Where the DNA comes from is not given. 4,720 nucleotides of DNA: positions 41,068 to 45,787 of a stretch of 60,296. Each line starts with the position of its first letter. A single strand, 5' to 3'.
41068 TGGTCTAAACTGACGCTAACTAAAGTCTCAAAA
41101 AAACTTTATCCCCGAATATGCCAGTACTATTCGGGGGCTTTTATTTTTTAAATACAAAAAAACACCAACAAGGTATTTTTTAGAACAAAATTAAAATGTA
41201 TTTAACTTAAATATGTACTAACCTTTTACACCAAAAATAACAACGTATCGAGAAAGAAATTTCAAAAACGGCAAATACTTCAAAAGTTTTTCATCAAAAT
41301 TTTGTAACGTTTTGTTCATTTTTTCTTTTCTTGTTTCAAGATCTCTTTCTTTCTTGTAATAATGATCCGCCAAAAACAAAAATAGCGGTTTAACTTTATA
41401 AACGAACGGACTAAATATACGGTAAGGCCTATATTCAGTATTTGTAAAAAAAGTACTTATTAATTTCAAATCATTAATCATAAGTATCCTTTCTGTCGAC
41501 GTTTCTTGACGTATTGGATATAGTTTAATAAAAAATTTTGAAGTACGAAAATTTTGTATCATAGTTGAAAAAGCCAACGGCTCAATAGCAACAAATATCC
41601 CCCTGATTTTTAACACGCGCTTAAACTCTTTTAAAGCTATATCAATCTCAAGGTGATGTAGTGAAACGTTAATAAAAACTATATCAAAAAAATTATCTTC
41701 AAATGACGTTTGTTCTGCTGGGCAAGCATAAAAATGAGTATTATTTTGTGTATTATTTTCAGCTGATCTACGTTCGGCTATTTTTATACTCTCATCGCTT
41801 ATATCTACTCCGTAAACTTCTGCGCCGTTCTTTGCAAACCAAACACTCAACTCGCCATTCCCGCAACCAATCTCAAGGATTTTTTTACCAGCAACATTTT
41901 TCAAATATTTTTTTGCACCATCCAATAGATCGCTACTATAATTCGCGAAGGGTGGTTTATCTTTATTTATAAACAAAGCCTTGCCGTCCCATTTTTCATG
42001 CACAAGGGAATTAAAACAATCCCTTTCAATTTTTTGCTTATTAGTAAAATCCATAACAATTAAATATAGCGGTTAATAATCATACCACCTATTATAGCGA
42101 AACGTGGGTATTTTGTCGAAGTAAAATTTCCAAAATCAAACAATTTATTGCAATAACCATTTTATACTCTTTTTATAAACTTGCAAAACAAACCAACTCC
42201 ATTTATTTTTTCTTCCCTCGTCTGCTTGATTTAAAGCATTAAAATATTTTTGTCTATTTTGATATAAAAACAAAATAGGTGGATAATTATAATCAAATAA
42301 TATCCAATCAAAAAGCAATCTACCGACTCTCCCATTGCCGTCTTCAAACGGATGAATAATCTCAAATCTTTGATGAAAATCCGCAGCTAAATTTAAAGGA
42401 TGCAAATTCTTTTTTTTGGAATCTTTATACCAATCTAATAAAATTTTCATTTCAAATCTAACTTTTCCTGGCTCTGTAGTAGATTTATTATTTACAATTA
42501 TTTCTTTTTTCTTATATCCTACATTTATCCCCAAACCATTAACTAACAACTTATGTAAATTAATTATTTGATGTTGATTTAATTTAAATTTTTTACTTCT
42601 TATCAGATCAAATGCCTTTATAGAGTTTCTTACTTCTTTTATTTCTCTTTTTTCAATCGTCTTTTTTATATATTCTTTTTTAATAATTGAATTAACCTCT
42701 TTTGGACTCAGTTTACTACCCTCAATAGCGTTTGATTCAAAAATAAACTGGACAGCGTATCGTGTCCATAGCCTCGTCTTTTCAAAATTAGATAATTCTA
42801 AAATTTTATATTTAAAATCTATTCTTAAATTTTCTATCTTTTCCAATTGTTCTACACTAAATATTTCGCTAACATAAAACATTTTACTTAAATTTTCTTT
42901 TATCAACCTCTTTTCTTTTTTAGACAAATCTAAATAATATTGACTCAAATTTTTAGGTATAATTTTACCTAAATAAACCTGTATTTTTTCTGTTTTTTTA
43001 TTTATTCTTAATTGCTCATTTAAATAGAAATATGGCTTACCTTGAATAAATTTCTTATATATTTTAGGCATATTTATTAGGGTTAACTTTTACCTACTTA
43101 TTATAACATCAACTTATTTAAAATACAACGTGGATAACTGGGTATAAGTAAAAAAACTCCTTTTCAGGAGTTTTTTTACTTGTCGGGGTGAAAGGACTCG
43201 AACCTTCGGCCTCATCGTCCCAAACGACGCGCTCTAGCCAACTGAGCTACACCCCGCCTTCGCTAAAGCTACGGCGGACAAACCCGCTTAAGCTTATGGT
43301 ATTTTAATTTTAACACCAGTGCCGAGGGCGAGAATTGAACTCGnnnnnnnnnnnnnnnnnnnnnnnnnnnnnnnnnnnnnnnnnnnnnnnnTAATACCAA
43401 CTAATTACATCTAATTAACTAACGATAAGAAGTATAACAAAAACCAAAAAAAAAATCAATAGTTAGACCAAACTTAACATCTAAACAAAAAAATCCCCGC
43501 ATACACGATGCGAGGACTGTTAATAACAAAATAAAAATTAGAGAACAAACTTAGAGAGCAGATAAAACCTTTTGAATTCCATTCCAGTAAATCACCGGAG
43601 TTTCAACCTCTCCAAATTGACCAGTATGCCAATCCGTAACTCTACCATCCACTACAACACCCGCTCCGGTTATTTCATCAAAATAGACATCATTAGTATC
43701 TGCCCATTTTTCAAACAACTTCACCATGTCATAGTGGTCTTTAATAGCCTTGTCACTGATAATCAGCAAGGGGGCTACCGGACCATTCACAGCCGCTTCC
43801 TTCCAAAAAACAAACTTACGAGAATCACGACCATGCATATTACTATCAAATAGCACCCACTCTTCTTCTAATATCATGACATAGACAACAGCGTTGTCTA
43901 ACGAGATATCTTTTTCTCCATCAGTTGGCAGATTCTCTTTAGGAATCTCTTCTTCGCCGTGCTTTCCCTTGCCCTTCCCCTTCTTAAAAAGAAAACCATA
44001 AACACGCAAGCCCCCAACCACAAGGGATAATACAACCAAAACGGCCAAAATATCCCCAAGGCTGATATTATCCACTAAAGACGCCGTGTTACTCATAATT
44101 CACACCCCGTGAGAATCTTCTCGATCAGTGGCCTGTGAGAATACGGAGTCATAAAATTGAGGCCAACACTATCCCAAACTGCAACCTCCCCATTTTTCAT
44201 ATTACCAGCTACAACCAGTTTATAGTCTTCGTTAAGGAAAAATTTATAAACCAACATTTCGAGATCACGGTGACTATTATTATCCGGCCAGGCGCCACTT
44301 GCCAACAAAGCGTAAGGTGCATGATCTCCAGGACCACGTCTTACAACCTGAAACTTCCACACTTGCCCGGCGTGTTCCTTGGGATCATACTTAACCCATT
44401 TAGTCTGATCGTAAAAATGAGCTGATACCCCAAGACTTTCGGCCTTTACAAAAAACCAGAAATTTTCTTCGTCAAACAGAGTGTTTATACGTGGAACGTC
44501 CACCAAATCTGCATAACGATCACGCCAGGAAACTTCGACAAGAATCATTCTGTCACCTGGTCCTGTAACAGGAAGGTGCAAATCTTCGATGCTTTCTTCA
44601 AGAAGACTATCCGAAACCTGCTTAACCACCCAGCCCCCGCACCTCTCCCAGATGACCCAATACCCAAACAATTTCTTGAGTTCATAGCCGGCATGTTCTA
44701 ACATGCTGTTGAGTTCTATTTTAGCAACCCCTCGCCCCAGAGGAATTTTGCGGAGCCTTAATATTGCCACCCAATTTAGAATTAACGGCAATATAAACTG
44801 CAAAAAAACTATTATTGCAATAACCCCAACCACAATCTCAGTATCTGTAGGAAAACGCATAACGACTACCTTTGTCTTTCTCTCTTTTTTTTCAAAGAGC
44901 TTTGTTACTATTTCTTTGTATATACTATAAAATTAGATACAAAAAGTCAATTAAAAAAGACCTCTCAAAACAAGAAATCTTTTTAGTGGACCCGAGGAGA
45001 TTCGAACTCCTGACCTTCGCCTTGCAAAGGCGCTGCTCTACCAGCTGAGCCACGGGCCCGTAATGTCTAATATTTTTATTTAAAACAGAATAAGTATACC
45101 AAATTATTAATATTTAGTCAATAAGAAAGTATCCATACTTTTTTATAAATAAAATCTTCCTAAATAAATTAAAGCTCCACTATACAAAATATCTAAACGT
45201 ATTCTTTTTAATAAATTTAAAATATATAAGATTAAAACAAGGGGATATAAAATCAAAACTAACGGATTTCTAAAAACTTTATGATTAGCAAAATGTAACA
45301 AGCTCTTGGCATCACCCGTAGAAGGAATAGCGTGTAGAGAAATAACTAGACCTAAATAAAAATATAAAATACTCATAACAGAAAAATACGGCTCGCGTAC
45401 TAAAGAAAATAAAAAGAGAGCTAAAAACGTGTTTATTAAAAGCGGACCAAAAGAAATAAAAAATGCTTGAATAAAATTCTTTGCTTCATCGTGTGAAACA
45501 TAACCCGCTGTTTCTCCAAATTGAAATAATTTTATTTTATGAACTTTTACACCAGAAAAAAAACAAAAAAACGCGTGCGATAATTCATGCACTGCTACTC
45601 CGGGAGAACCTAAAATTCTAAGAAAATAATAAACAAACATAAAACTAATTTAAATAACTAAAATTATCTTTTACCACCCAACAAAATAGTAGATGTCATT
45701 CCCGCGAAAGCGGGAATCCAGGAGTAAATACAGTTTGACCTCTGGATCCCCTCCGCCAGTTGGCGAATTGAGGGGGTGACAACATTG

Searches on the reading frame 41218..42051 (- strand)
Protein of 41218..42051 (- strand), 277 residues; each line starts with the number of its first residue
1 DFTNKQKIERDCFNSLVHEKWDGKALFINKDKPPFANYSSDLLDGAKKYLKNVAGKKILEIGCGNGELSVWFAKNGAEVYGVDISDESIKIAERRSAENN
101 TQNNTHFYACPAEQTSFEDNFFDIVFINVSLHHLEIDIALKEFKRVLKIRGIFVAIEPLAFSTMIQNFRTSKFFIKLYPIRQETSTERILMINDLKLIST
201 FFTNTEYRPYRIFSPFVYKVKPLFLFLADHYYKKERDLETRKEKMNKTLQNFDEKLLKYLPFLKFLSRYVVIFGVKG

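Call 46: search_protein_families(library=pfam, proteins=[window:41218-42051:-], max_evalue=0.000001)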
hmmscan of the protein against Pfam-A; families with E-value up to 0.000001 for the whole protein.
window:41218-42051:- (277 aa): 10 families
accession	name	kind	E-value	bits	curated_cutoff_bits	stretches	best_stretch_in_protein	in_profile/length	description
PF08241.18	Methyltransf_11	-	9.3e-24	84.3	21.2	1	59-154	1-94/95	Methyltransferase domain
PF13649.12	Methyltransf_25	-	2.4e-21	76.7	27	1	58-151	1-97/97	Methyltransferase domain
PF13847.12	Methyltransf_31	-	6.2e-21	75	27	1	54-167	3-121/145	Methyltransferase domain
PF08242.18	Methyltransf_12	-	7.8e-16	59.1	30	1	59-153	1-98/98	Methyltransferase domain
PF13489.12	Methyltransf_23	-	3.3e-13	50.1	27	1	48-168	15-129/164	Methyltransferase domain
PF01209.24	Ubie_methyltran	-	6.5e-13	49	20.1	1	51-174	44-170/233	ubiE/COQ5 methyltransferase family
PF05175.20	MTS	-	8.7e-09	35.7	23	1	49-132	26-109/170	Methyltransferase small domain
PF06325.19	PrmA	-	1.4e-08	35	22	1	54-153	161-256/296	Ribosomal protein L11 methyltransferase (PrmA)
PF02353.26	CMAS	-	8.6e-08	32.3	27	1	50-153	58-162/273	Mycolic acid cyclopropane synthetase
PF03848.20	TehB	-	8.8e-07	29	20.4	0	50-135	26-109/193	Tellurite resistance protein TehB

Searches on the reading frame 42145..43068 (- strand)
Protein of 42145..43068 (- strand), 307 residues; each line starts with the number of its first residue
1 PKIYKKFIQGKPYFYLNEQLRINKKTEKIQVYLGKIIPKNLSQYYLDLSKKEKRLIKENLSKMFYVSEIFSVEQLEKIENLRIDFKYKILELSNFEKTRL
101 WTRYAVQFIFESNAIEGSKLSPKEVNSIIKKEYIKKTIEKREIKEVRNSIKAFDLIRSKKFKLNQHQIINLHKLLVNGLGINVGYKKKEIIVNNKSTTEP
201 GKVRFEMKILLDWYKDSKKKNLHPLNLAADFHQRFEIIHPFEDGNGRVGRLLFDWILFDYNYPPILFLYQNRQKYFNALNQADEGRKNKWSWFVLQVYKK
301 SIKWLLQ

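Call 46: search_protein_families(library=pfam, proteins=[window:42145-43068:-], max_evalue=0.000001)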
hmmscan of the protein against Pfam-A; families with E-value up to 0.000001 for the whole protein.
window:42145-43068:- (307 aa): 1 family
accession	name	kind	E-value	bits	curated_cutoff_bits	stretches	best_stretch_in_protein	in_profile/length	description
PF02661.23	Fic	-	1.3e-18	68.1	24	1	163-257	2-93/93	Fic/DOC family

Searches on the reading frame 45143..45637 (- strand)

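Call 47: search_protein_families(library=pfam, proteins=[window:45143-45637:-], max_evalue=0.000001)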
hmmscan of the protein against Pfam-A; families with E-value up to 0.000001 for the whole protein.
window:45143-45637:- (164 aa): 1 family
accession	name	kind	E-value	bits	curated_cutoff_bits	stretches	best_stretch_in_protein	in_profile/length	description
PF13398.12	Peptidase_M50B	-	2.1e-07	31.3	26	1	5-106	16-114/201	Peptidase M50B-like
